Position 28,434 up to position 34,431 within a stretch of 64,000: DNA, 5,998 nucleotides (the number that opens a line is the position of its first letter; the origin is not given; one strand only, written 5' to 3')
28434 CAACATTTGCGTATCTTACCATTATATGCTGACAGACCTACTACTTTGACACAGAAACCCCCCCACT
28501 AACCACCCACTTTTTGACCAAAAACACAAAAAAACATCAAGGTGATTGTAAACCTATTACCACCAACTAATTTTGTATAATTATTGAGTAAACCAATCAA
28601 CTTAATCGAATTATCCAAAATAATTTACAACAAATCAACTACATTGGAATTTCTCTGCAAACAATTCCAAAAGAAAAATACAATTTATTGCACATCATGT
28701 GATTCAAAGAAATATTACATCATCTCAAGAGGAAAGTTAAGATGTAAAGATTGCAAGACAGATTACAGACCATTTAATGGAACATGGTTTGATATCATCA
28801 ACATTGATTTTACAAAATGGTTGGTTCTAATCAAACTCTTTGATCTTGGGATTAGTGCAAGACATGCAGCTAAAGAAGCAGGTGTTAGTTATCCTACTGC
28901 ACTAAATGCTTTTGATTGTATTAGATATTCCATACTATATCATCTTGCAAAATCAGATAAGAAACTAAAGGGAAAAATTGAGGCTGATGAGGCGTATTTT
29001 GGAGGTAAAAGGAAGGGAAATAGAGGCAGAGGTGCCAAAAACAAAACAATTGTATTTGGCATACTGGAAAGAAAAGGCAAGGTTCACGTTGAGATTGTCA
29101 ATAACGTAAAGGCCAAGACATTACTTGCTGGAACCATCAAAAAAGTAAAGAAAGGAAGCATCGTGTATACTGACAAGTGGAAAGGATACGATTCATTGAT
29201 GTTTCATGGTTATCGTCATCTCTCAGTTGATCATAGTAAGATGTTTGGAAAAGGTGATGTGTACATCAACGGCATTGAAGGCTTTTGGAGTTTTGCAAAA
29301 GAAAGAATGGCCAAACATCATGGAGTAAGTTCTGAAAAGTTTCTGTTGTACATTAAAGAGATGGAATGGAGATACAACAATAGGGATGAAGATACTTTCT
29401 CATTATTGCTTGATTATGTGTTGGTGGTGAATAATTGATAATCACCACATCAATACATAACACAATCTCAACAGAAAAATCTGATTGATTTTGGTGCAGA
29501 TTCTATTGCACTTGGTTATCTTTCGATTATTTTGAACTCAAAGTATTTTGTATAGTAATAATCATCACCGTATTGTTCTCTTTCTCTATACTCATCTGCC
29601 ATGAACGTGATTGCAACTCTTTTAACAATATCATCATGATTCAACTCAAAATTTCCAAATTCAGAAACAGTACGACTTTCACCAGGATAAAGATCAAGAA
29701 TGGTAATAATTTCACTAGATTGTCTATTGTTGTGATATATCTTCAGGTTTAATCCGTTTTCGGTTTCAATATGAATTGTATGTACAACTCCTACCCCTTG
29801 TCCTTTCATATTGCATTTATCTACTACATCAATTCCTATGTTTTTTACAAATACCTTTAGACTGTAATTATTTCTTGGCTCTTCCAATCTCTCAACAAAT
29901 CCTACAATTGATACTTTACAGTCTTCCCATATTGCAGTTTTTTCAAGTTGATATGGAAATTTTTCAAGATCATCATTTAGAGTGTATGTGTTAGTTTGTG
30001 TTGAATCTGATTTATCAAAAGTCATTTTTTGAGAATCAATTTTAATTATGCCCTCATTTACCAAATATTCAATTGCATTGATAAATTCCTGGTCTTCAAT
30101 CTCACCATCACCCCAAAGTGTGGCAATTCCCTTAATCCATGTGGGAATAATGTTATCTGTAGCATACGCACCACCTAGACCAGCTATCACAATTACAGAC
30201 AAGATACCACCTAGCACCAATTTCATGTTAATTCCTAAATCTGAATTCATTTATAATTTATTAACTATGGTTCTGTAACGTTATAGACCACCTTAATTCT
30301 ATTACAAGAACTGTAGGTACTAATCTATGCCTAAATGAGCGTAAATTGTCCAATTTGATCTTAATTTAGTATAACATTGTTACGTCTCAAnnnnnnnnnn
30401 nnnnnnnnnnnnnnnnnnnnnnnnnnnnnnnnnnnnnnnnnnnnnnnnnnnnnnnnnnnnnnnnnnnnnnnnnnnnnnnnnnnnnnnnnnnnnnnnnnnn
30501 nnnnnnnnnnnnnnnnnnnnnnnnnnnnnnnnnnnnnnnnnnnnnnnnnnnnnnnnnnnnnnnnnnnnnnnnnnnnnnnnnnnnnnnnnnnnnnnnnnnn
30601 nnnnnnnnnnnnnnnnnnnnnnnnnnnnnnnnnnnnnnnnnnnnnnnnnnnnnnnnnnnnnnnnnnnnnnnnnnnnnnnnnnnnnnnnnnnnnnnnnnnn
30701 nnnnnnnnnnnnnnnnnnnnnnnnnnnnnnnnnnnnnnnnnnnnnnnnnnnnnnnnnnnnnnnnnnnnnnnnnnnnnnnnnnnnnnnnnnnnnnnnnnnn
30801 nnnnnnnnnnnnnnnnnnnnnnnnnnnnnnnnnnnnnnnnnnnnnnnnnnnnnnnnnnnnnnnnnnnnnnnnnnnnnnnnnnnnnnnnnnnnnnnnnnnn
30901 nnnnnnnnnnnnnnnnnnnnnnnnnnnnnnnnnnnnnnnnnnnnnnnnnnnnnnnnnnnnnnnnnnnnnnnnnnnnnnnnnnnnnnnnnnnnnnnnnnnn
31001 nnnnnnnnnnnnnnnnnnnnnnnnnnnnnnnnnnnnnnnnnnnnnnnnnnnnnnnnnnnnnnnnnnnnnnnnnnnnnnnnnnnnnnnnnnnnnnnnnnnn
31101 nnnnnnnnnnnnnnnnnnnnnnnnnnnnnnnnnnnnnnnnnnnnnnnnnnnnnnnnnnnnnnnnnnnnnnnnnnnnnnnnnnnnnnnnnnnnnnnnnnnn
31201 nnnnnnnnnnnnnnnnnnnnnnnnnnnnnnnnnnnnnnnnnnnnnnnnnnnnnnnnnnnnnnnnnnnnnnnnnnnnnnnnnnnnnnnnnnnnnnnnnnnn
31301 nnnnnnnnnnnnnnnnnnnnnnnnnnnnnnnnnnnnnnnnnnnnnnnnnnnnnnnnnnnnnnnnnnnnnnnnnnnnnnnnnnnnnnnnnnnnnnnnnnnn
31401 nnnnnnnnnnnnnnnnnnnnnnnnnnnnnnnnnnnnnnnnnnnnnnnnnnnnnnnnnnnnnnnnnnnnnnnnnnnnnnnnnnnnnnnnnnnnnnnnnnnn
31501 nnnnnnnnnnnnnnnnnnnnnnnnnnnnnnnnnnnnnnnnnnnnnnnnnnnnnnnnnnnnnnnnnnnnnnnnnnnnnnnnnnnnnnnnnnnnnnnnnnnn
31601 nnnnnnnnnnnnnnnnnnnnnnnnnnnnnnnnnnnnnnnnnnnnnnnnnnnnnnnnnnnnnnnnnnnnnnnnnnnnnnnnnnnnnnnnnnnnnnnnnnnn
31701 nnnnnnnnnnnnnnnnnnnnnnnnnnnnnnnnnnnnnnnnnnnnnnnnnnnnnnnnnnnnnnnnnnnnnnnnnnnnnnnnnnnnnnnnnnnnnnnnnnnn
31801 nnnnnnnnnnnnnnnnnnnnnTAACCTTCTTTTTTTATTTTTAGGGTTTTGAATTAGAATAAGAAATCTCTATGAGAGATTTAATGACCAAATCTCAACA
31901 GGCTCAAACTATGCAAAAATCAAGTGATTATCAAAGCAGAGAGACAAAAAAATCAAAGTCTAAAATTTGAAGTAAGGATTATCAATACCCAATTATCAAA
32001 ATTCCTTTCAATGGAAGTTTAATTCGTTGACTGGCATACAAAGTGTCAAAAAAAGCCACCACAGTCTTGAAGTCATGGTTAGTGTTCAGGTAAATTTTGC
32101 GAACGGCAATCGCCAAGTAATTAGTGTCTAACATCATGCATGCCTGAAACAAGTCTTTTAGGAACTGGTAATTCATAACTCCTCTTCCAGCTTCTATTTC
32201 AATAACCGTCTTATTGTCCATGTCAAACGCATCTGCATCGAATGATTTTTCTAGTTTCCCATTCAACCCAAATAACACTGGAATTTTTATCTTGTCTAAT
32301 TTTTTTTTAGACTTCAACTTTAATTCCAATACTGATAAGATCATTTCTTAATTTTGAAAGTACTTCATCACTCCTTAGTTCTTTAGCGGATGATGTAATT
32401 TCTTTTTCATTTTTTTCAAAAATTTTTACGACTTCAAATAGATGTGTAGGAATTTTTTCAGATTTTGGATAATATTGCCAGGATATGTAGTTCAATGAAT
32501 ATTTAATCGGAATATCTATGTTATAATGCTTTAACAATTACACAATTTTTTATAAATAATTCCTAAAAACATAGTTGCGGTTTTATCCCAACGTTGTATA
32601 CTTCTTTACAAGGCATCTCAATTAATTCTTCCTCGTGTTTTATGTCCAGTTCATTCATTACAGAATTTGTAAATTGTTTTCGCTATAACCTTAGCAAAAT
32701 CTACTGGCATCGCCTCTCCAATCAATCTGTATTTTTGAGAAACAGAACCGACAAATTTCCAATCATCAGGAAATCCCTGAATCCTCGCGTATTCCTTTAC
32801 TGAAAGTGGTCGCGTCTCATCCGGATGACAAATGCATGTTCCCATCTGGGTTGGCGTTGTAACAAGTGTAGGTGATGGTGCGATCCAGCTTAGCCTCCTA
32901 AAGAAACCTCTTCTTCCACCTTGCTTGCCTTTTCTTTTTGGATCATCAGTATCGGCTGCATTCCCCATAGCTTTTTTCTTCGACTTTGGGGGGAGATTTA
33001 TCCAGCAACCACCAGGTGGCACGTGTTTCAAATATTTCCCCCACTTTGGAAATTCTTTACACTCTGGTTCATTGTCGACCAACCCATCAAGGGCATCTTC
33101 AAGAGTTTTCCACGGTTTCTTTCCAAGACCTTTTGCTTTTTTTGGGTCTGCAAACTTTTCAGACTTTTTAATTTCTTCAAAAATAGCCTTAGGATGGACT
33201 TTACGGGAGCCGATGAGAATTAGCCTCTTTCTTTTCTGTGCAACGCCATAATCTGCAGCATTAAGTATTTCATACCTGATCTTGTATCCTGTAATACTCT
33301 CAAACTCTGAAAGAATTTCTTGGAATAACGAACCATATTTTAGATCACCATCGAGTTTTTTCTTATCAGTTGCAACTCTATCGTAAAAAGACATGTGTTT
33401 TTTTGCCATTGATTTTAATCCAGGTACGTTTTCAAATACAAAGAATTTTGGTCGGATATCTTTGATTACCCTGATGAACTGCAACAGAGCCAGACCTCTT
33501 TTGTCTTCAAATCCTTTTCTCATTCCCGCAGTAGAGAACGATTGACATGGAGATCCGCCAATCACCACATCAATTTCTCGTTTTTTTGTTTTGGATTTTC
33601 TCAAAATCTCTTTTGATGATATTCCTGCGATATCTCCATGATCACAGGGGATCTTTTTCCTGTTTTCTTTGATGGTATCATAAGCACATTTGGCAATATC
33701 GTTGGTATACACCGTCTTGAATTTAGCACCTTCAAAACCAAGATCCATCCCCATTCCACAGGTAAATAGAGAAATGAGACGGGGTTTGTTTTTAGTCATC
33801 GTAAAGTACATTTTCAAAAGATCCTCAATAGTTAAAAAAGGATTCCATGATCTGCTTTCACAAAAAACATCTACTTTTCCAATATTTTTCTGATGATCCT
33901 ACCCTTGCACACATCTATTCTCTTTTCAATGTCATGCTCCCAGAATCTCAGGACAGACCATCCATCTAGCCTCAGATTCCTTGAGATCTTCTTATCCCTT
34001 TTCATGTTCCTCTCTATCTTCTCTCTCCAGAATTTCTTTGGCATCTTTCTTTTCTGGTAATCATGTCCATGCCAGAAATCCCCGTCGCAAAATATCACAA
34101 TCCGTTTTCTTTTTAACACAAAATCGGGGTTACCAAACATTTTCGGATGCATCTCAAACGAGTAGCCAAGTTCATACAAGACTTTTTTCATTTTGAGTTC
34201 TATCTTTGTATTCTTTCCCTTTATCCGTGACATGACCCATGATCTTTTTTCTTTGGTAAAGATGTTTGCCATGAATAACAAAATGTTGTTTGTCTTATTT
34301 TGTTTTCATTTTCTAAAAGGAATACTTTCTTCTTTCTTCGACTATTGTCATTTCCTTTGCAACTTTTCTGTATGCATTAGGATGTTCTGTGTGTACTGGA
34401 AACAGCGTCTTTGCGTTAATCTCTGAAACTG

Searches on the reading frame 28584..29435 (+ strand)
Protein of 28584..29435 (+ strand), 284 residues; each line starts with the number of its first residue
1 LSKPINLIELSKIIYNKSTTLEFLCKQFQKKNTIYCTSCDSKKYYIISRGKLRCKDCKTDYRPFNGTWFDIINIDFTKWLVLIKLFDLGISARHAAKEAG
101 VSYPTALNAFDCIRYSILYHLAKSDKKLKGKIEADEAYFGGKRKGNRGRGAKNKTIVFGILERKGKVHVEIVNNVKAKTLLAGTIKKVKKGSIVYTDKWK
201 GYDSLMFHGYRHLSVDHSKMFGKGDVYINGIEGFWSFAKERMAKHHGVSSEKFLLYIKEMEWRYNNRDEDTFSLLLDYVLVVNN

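Call 10: search_protein_families(library=pfam, proteins=[window:28584-29435:+], max_evalue=0.01)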
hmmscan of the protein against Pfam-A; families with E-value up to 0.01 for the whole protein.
window:28584-29435:+ (284 aa): 2 families
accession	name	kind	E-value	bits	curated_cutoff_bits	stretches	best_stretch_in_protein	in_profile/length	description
PF12762.13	DDE_Tnp_IS1595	-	2.3e-35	122.3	27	1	127-265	1-153/153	ISXO2-like transposase domain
PF12760.12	Zn_ribbon_IS1595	-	0.00054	20.3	25.4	1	32-59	17-45/46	Transposase zinc-ribbon domain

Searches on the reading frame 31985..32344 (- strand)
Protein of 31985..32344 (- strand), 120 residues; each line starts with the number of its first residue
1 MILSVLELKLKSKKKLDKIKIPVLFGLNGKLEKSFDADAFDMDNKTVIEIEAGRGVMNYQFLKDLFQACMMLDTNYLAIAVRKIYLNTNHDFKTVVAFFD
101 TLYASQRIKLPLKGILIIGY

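Call 10: search_protein_families(library=pfam, proteins=[window:31985-32344:-], max_evalue=0.01)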
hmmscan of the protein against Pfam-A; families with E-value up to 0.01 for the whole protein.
window:31985-32344:- (120 aa): 0 families

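Call 11: search_protein_families(library=padloc, proteins=[window:31985-32344:-], max_evalue=0.01)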
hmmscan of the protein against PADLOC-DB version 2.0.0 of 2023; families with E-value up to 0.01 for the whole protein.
window:31985-32344:- (120 aa): 0 families

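Call 64: search_protein_families(library=pfam, proteins=[window:31985-32344:-], max_evalue=0.05)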
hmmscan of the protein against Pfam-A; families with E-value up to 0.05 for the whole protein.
window:31985-32344:- (120 aa): 1 family
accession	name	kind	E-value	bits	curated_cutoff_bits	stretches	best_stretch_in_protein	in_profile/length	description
PF20376.4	DUF6671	-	0.041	14.1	23.8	0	69-117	38-86/217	Domain of unknown function (DUF6671)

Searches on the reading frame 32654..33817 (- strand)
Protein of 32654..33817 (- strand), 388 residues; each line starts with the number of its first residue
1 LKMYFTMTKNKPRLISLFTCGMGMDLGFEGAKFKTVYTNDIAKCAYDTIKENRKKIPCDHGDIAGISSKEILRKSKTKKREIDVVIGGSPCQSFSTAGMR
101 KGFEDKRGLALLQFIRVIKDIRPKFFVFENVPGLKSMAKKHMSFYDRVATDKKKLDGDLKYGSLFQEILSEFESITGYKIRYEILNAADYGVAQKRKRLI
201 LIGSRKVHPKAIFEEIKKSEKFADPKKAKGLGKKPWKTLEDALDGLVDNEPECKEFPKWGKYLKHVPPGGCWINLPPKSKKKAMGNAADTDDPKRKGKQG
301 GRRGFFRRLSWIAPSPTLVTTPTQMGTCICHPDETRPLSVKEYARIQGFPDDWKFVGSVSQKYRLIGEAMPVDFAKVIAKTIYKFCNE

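Call 10: search_protein_families(library=pfam, proteins=[window:32654-33817:-], max_evalue=0.01)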
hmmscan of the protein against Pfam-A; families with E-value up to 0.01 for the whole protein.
window:32654-33817:- (388 aa): 1 family
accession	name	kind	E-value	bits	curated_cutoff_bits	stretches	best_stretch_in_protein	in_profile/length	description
PF00145.23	DNA_methylase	-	9.3e-66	222.9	22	1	13-384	2-324/324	C-5 cytosine-specific DNA methylase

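Call 11: search_protein_families(library=padloc, proteins=[window:32654-33817:-], max_evalue=0.01)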
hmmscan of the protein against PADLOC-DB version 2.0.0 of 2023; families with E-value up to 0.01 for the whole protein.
window:32654-33817:- (388 aa): 65 families (the best 25 are shown)
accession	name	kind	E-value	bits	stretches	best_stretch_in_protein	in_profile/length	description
PDLC03378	MTase_II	-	3.6e-95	317.2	1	11-387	2-331/344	Type II methyltransferase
PDLC02650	DrmMII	-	6.6e-90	300.1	1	14-382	11-414/435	DrmMII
PDLC00033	DruM2|DruM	-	9e-81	270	1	9-384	19-362/368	DNA cytosine methylase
PDLC03272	MTase_II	-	1.8e-80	269.1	1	6-386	69-390/407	Type II methyltransferase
PDLC03234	MTase_II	-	1.4e-70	236.5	3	11-151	4-142/375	Type II methyltransferase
PDLC03326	MTase_II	-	2.2e-64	216.1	3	9-142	2-134/412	Type II methyltransferase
PDLC00026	DruM2|DruM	-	1.4e-63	213.5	1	10-384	3-316/336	DNA cytosine methylase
PDLC03330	MTase_II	-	4.4e-62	208.3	1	14-387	101-427/430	Type II methyltransferase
PDLC00027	DruM2|DruM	-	3e-57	192.6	3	3-142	3-132/361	DNA cytosine methylase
PDLC02647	DrmMII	-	4.1e-54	182.1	2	176-385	256-439/447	DrmMII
PDLC00030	DruM2|DruM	-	5.5e-54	181.8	2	8-150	2-151/380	DNA cytosine methylase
PDLC00031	DruM2|DruM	-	4.1e-52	175.5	2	5-251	5-215/361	DNA cytosine methylase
PDLC03307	MTase_II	-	3.3e-46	156.2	1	16-387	5-370/382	Type II methyltransferase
PDLC02656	DrmMII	-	9e-45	151.4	2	10-247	3-233/491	DrmMII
PDLC02649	DrmMII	-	9.2e-44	148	2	74-220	107-234/422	DrmMII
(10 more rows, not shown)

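Call 41: search_protein_families(library=ncbifam, proteins=[window:32654-33817:-], max_evalue=1)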
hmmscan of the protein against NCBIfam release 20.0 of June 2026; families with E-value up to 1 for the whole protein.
window:32654-33817:- (388 aa): 3 families
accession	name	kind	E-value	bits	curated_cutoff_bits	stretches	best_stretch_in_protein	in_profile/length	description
TIGR00675.1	dcm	superfamily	1.4e-64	218.8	100.65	1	15-382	2-329/329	DNA (cytosine-5-)-methyltransferase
NF007772.0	PRK10458.1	subfamily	3.5e-10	39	710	1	11-139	88-236/472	DNA cytosine methylase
TIGR01361.1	DAHP_synth_Bsub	equivalog_domain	0.2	11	267.75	1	168-221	80-133/260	3-deoxy-7-phosphoheptulonate synthase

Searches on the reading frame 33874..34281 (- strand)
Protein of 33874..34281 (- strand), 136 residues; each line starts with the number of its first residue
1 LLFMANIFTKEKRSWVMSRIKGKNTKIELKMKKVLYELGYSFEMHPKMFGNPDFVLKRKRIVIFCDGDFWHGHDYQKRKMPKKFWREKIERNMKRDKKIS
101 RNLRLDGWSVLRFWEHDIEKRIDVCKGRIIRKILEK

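Call 10: search_protein_families(library=pfam, proteins=[window:33874-34281:-], max_evalue=0.01)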
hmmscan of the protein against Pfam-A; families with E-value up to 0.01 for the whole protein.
window:33874-34281:- (136 aa): 3 families
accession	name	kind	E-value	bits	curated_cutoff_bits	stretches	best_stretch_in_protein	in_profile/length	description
PF03852.21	Vsr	-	9.7e-25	86.7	27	1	6-77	2-74/74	DNA mismatch endonuclease Vsr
PF04480.18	DUF559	-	8.8e-05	22.8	20.6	1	92-132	67-107/109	Protein of unknown function (DUF559)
PF18741.7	MTES_1575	-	0.00025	21.5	38.2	0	58-132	33-95/96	REase_MTES_1575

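Call 11: search_protein_families(library=padloc, proteins=[window:33874-34281:-], max_evalue=0.01)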
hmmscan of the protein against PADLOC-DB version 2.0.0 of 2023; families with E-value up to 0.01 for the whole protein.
window:33874-34281:- (136 aa): 1 family
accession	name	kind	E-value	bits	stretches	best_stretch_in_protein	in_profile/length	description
PDLC03397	Vsr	-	2e-19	68.2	1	4-124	1-125/156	Type II nicking endonuclease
